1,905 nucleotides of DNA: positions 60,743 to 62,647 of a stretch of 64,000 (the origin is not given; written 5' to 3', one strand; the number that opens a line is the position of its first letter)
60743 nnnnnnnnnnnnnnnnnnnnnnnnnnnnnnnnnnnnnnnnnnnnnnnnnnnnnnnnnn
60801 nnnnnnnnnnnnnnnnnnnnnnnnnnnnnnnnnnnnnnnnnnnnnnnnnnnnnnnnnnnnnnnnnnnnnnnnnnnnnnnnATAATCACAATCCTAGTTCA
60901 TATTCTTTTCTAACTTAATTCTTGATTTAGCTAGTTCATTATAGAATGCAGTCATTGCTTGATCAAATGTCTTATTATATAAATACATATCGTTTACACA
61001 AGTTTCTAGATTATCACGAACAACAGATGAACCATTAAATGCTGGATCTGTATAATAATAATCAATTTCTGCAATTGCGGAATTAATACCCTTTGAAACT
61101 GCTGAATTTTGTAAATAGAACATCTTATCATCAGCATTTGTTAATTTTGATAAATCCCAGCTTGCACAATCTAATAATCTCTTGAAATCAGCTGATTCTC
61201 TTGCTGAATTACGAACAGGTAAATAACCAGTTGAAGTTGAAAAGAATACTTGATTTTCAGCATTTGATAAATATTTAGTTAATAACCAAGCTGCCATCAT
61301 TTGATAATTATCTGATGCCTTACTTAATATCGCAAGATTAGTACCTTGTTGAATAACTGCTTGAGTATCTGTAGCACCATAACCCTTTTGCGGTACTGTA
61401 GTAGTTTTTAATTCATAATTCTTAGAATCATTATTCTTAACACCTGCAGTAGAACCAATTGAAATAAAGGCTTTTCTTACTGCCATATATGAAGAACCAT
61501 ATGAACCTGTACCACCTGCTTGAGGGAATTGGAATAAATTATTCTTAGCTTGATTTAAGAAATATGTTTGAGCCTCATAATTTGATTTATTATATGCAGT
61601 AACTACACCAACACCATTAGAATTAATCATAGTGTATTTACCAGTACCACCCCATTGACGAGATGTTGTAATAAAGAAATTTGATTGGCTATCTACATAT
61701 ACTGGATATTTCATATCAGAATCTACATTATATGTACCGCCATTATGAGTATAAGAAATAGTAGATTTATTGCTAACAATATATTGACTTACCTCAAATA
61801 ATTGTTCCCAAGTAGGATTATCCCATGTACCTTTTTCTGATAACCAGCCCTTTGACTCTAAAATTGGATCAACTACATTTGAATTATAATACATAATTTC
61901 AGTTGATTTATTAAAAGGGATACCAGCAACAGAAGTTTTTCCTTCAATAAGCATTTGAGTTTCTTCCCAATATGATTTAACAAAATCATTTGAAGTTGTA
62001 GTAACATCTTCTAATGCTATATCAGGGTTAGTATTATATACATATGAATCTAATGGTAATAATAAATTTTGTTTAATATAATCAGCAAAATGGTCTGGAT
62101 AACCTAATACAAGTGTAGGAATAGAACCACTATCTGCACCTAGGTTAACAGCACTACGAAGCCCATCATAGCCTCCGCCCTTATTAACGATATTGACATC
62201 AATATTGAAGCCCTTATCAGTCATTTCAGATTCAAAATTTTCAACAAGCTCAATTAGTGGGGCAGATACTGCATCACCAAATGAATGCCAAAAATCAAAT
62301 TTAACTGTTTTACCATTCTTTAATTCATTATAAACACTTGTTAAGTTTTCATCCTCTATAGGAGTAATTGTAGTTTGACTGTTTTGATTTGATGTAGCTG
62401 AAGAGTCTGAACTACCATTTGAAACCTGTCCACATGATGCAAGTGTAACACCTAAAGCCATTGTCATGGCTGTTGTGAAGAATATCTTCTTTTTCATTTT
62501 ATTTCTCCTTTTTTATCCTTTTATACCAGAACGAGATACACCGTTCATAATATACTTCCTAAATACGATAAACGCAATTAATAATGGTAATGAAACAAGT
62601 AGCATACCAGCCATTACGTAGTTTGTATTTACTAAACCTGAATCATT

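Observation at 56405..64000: One operon links a surface SNase nuclease and a multi-OB-fold lipoprotein to a CUT1 ABC importer: candidate extracellular nucleic-acid capture, digestion and uptake system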

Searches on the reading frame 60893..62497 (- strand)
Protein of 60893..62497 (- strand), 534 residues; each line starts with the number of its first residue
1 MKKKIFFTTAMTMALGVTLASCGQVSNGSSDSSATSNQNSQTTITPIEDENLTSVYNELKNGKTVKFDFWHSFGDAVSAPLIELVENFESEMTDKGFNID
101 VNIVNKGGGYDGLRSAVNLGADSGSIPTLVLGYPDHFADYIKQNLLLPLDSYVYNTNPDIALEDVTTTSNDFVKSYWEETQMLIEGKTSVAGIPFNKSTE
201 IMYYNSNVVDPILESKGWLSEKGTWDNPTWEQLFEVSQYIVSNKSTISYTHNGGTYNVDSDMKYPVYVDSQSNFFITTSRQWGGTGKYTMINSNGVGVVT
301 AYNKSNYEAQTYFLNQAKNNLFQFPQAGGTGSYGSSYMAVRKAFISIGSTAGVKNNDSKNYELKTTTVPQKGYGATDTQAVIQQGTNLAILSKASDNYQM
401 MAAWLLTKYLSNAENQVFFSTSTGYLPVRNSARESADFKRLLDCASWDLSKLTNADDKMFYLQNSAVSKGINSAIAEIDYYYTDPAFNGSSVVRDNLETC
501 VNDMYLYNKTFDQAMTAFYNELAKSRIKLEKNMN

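Call 3: search_protein_families(library=pfam, proteins=[window:60893-62497:-], max_evalue=0.1)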
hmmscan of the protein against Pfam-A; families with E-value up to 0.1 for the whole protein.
window:60893-62497:- (534 aa): 3 families
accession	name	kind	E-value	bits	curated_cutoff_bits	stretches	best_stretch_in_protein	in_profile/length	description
PF13416.11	SBP_bac_8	-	4.4e-25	89.5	27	1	84-440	2-273/279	Bacterial extracellular solute-binding protein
PF01547.30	SBP_bac_1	-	1.2e-13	52.1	26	1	81-416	10-306/307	Bacterial extracellular solute-binding protein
PF13985.11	YbgS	-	0.018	15.7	27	1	4-40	6-44/124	YbgS-like protein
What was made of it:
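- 60893..62497 (-): Substrate-binding lipoprotein (534 aa) of the UgpB / dinucleotide-binding-protein subclade of CUT1. Proposed to bind short phosphodiester products. SBP_bac_8 E 4e-25 (call 3).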

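Call 4: search_protein_families(library=ncbifam, proteins=[window:60893-62497:-], max_evalue=0.1)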
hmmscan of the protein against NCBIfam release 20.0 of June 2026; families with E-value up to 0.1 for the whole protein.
window:60893-62497:- (534 aa): 5 families
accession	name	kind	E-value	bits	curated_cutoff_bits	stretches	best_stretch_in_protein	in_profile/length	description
NF045826.1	lipo_P68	equivalog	2.2e-12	46.3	200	2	2-215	1-179/669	P68 family surface lipoprotein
NF052591.1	ArlG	equivalog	0.016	15.3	110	1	5-62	10-69/148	archaellum stator protein ArlG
NF045961.1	MAG5150_fam_LP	equivalog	0.022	14.2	80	1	1-61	1-62/331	MAG5150 family histidine triad lipoprotein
NF050142.1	PG1828_fam_lipo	equivalog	0.065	14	50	0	1-45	1-45/59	PG1828 family lipoprotein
NF041193.1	lipo_SP0191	subfamily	0.065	13.3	75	0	1-51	1-47/190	SP0191 family lipoprotein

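Call 20: search_solved_structures(query=window:60893-62497:-, max_evalue=0.01)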
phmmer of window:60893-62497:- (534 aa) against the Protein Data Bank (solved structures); distinct sequences matched with E-value up to 0.01: 16.
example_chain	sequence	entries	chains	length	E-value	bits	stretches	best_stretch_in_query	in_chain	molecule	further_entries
7c16_A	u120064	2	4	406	1e-11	47.7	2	65-209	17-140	Sugar ABC transporter, periplasmic sugar-binding protein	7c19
7c0y_A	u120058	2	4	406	1.1e-11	47.5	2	65-209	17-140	Sugar ABC transporter, periplasmic sugar-binding protein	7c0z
7c0x_A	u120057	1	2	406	1.5e-11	47.1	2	65-209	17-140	Sugar ABC transporter, periplasmic sugar-binding protein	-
7c0v_A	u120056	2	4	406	1.6e-11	47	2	65-209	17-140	Sugar ABC transporter, periplasmic sugar-binding protein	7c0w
7c0f_A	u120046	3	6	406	1.6e-11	47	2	65-209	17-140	Sugar ABC transporter, periplasmic sugar-binding protein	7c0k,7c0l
7c0u_A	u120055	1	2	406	4e-11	45.7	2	65-208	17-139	Sugar ABC transporter, periplasmic sugar-binding protein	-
7c0t_A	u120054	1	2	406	4.1e-11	45.7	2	65-209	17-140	Sugar ABC transporter, periplasmic sugar-binding protein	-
7c0o_A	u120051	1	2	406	4.5e-11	45.5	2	65-209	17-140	Sugar ABC transporter, periplasmic sugar-binding protein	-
7c0r_A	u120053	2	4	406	7.6e-11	44.8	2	65-208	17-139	Sugar ABC transporter, periplasmic sugar-binding protein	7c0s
7c14_A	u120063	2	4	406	8.8e-11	44.6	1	65-209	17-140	Sugar ABC transporter, periplasmic sugar-binding protein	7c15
4mfi_A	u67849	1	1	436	8.7e-07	31.4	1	342-440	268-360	Sn-glycerol-3-phosphate ABC transporter substrate-binding protein UspB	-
6r1b_B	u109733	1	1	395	1.6e-06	30.5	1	342-440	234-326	Putative Sn-glycerol-3-phosphate-binding lipoprotein UgpB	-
7c1b_A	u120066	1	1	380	1.7e-06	30.4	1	345-434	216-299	Sugar ABC transporter, periplasmic sugar-binding protein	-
6r1b_A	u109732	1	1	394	1.7e-06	30.4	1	342-440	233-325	Putative Sn-glycerol-3-phosphate-binding lipoprotein UgpB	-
6r1b_D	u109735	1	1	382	4e-06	29.2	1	342-436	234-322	Putative Sn-glycerol-3-phosphate-binding lipoprotein UgpB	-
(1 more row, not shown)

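Call 30: find_homologous_proteins(query=window:60893-62497:-, max_evalue=0.001)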
Query window:60893-62497:- (534 aa): 263 proteins with E <= 0.001 among 8000 candidates; the best 120 are listed.
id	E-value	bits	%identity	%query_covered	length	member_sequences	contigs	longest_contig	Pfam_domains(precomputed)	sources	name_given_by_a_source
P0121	0.0e+0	1176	98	100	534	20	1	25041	PF13416.12,PF01547.31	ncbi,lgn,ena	-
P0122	1.5e-239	814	69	99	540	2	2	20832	PF13416.12,PF01547.31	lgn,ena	-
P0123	4.2e-239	813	69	99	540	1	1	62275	PF13416.12,PF01547.31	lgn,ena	-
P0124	9.3e-239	812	69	99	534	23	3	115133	PF13416.12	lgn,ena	-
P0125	8.7e-237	805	69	99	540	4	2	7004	PF13416.12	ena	-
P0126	4.0e-211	720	64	99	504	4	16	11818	PF13416.12,PF01547.31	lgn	-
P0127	1.9e-177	609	57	99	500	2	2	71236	PF13416.12,PF01547.31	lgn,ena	-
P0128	2.1e-176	606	55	99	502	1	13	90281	PF13416.12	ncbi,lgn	-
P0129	4.7e-173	595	56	100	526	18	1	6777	PF13416.12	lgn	-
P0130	4.4e-172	592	58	89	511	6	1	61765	PF13416.12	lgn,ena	-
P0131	2.3e-171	589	55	99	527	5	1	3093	PF13416.12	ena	-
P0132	5.6e-168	578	55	96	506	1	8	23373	PF13416.12,PF01547.31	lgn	-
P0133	9.9e-168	577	54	99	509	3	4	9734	PF13416.12,PF01547.31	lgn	-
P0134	1.0e-166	574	54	99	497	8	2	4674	PF13416.12,PF01547.31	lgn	-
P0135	6.5e-165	568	54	99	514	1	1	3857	PF13416.12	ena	-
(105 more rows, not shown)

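Call 44: search_solved_structures(query=A3, max_evalue=0.001, show_alignments=5)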
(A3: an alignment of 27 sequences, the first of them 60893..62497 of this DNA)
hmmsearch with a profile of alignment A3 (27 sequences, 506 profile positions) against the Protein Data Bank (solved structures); distinct sequences matched with E-value up to 0.001: 21.
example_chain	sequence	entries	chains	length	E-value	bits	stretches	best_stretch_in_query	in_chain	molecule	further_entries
7c0y_A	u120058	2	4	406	7.6e-19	70.8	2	41-194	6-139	Sugar ABC transporter, periplasmic sugar-binding protein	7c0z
7c0x_A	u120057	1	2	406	8.5e-19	70.6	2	41-194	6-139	Sugar ABC transporter, periplasmic sugar-binding protein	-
7c0f_A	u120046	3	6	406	9.5e-19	70.5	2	41-194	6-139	Sugar ABC transporter, periplasmic sugar-binding protein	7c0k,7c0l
7c16_A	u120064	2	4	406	1.9e-18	69.5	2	41-194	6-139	Sugar ABC transporter, periplasmic sugar-binding protein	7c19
7c0t_A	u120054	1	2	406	2.2e-18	69.3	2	41-194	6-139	Sugar ABC transporter, periplasmic sugar-binding protein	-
7c0v_A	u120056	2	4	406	2.9e-18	68.8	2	41-194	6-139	Sugar ABC transporter, periplasmic sugar-binding protein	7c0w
7c0u_A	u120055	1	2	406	5.6e-18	67.9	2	284-434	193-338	Sugar ABC transporter, periplasmic sugar-binding protein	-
7c0o_A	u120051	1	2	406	6.3e-18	67.8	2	284-434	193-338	Sugar ABC transporter, periplasmic sugar-binding protein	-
7c0r_A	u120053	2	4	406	6.5e-18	67.7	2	284-434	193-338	Sugar ABC transporter, periplasmic sugar-binding protein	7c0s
7c14_A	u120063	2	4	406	1.3e-17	66.7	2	41-194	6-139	Sugar ABC transporter, periplasmic sugar-binding protein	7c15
6r1b_B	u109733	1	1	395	1.9e-16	62.9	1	324-432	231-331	Putative Sn-glycerol-3-phosphate-binding lipoprotein UgpB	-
6r1b_A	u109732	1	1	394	2e-16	62.8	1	324-432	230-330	Putative Sn-glycerol-3-phosphate-binding lipoprotein UgpB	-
4mfi_A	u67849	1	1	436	2.1e-16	62.7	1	324-432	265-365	Sn-glycerol-3-phosphate ABC transporter substrate-binding protein UspB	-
6r1b_D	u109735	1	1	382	1.5e-15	60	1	324-423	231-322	Putative Sn-glycerol-3-phosphate-binding lipoprotein UgpB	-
6r1b_C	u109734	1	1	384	1.5e-15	59.9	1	324-423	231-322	Putative Sn-glycerol-3-phosphate-binding lipoprotein UgpB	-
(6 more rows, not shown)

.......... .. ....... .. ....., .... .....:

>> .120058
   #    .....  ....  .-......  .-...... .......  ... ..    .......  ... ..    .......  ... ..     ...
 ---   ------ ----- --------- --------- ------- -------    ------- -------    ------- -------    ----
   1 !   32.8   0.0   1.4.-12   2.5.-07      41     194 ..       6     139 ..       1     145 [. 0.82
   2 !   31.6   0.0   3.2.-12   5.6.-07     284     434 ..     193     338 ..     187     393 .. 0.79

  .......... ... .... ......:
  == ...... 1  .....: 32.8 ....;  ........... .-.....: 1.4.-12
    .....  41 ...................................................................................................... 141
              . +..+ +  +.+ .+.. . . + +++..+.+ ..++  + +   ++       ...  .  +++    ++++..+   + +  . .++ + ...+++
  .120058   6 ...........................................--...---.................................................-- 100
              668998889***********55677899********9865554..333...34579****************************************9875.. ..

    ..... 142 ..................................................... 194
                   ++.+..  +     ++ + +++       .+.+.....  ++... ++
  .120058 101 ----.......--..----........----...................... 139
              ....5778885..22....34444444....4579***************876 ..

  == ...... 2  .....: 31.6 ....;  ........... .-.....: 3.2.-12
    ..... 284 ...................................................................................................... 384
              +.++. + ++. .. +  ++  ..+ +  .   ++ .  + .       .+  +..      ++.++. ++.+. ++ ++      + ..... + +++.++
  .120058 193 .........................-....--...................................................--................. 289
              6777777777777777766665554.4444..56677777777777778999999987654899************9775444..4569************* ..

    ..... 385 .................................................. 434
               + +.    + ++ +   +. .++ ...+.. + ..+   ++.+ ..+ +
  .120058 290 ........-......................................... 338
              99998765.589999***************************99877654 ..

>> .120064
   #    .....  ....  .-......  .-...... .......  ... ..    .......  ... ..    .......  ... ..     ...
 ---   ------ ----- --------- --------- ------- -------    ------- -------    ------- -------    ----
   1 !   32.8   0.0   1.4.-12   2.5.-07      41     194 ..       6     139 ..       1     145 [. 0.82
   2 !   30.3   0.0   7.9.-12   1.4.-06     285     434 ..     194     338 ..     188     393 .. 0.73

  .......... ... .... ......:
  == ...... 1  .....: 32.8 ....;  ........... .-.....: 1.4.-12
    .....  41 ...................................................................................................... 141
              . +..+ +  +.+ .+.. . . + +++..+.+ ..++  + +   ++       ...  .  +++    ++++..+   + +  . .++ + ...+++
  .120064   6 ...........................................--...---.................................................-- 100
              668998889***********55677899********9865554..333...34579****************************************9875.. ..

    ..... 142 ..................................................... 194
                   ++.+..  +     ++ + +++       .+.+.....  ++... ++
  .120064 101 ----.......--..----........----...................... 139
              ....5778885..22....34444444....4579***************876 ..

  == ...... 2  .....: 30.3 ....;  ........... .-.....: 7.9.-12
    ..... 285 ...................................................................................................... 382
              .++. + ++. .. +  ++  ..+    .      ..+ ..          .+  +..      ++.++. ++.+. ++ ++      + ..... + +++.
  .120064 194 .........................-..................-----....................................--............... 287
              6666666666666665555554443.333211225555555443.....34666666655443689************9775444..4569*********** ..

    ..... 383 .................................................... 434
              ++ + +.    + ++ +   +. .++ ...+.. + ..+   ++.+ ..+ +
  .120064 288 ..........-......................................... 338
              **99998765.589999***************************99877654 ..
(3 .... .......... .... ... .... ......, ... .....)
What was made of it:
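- By sequence profile, the PDB hits are the UpG-binding protein and UgpB-family proteins, plus two weak other hits (calls 20, 44).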

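Call 54: predict_structure(alignment_id=A3)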
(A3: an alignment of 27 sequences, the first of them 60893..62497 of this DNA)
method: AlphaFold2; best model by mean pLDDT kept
length: 534 residues; sequences in the alignment: 27
mean_pLDDT: 88.8   pTM: 0.85
mean pLDDT of the five models: 88.8, 88.7, 88.5, 88.4, 87.3
residues with pLDDT >= 90: 409; 70-90: 75; 50-70: 7; < 50: 43
segments of 3 or more residues with pLDDT < 50: 1-43
pLDDT, mean of each block of 10 residues (from residue 1): 36 35 31 31 63 97 97 89 98 98 89 88 95 89 94 96 93 92 91 95 98 98 95 98 96 95 96 94 80 90 95 97 93 91 96 90 97 92 90 96 99 97 95 98 95 97 96 94 86 91 97 98 95 87
secondary structure, 60 per line:
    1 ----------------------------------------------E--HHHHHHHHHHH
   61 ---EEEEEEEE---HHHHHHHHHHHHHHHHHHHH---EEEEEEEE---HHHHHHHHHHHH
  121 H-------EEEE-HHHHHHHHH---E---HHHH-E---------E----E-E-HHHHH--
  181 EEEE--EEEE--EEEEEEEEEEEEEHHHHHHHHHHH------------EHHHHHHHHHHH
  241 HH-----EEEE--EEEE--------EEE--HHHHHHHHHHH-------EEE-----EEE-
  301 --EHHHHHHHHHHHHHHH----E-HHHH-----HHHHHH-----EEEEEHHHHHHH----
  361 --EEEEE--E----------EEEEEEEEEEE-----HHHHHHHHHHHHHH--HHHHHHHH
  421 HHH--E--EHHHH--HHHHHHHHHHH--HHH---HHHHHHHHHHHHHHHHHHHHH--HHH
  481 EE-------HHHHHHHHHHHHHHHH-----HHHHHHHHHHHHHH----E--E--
elements in order: H50-60 E64-71 H75-94 E98-105 H109-121 E129-132 H134-142 H150-153 H174-178 E181-184 E187-190 E193-205 H206-216 H230-242 E248-251 E254-257 E266-268 H271-281 E289-291 E297-299 H304-318 H325-328 H334-339 E345-349 H350-356 E363-367 E381-391 H397-410 H413-423 H430-433 H436-446 H455-475 H490-505 H511-524
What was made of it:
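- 60893..62497 (-): AF2 pLDDT 88.8 (call 54).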

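Call 58: fold_search(model_id=the predicted structure, library=pdb)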
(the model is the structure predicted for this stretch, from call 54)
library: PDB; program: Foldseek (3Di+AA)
matches with E <= 10: 1335; with E <= 0.001: 952
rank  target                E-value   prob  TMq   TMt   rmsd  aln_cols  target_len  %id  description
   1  7c0v_A                2.6e-25  1.00  0.63  0.83   5.1       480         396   19  Crystal structure of a dinucleotide-binding protein (Y224A) of ABC transporter endogenously bound to uridylyl-3'-5'-ph (released 2021-03-10)
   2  7c0t_B                3.6e-25  1.00  0.63  0.83   5.0       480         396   20  Crystal structure of a dinucleotide-binding protein (N81A) of ABC transporter endogenously bound to uridylyl-3'-5'-pho (released 2021-03-10)
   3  7c0z_B                4.0e-25  1.00  0.62  0.83   5.3       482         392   20  Crystal structure of a dinucleotide-binding protein (Y246A) of ABC transporter endogenously bound to uridylyl-3'-5'-ph (released 2021-03-10)
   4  7c14_A                4.0e-25  1.00  0.62  0.82   5.2       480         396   20  Crystal structure of a dinucleotide-binding protein (Q274A) of ABC transporter endogenously bound to uridylyl-3'-5'-ph (released 2021-03-10)
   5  7c16_A                4.4e-25  1.00  0.61  0.81   6.0       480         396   21  Crystal structure of a dinucleotide-binding protein (Y224A/Y246A) of ABC transporter endogenously bound to uridylyl-3' (released 2021-03-10)
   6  7c0l_A                5.8e-25  1.00  0.63  0.83   5.3       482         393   20  Crystal structure of a dinucleotide-binding protein of ABC transporter endogenously bound to uridylyl-3'-5'-phospho-gu (released 2021-03-10)
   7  7c0v_B                6.1e-25  1.00  0.63  0.83   5.0       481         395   19  Crystal structure of a dinucleotide-binding protein (Y224A) of ABC transporter endogenously bound to uridylyl-3'-5'-ph (released 2021-03-10)
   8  7c19_A                6.8e-25  1.00  0.63  0.83   5.2       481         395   20  Crystal structure of a dinucleotide-binding protein (Y224A/Y246A) of ABC transporter endogenously bound to uridylyl-3' (released 2021-03-10)
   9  7c0t_A                8.0e-25  1.00  0.63  0.83   5.1       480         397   20  Crystal structure of a dinucleotide-binding protein (N81A) of ABC transporter endogenously bound to uridylyl-3'-5'-pho (released 2021-03-10)
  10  7c15_A                9.3e-25  1.00  0.62  0.82   5.3       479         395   20  Crystal structure of a dinucleotide-binding protein (Q274A) of ABC transporter endogenously bound to uridylyl-3'-5'-ph (released 2021-03-10)
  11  7c14_B                9.9e-25  1.00  0.62  0.82   5.2       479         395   20  Crystal structure of a dinucleotide-binding protein (Q274A) of ABC transporter endogenously bound to uridylyl-3'-5'-ph (released 2021-03-10)
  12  7c15_B                1.4e-24  1.00  0.62  0.82   5.3       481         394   20  Crystal structure of a dinucleotide-binding protein (Q274A) of ABC transporter endogenously bound to uridylyl-3'-5'-ph (released 2021-03-10)
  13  7c0y_B                1.6e-24  1.00  0.63  0.82   5.3       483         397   20  Crystal structure of a dinucleotide-binding protein (Y246A) of ABC transporter endogenously bound to uridylyl-3'-5'-ph (released 2021-03-10)
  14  7c0w_B                1.7e-24  1.00  0.63  0.83   5.3       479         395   20  Crystal structure of a dinucleotide-binding protein (Y224A) of ABC transporter endogenously bound to uridylyl-3'-5'-ph (released 2021-03-10)
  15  7c0k_B                1.7e-24  1.00  0.62  0.82   5.3       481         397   20  Crystal structure of a dinucleotide-binding protein of ABC transporter endogenously bound to uridylyl-3'-5'-phospho-gu (released 2021-03-10)
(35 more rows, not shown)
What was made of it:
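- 60893..62497 (-): Foldseek top 25 hits are all the T. thermophilus UpG-binding protein 7C0x, E ~1e-25, TMt 0.83 (call 58).
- By fold, 7C0x scores E 1e-25 against 1e-19 for the next group (call 58). M. tuberculosis and E. coli UgpB are the second group of SBP relatives (calls 44, 58). The dinucleotide-binding protein scores about six orders of magnitude better than UgpB in Foldseek (call 58).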
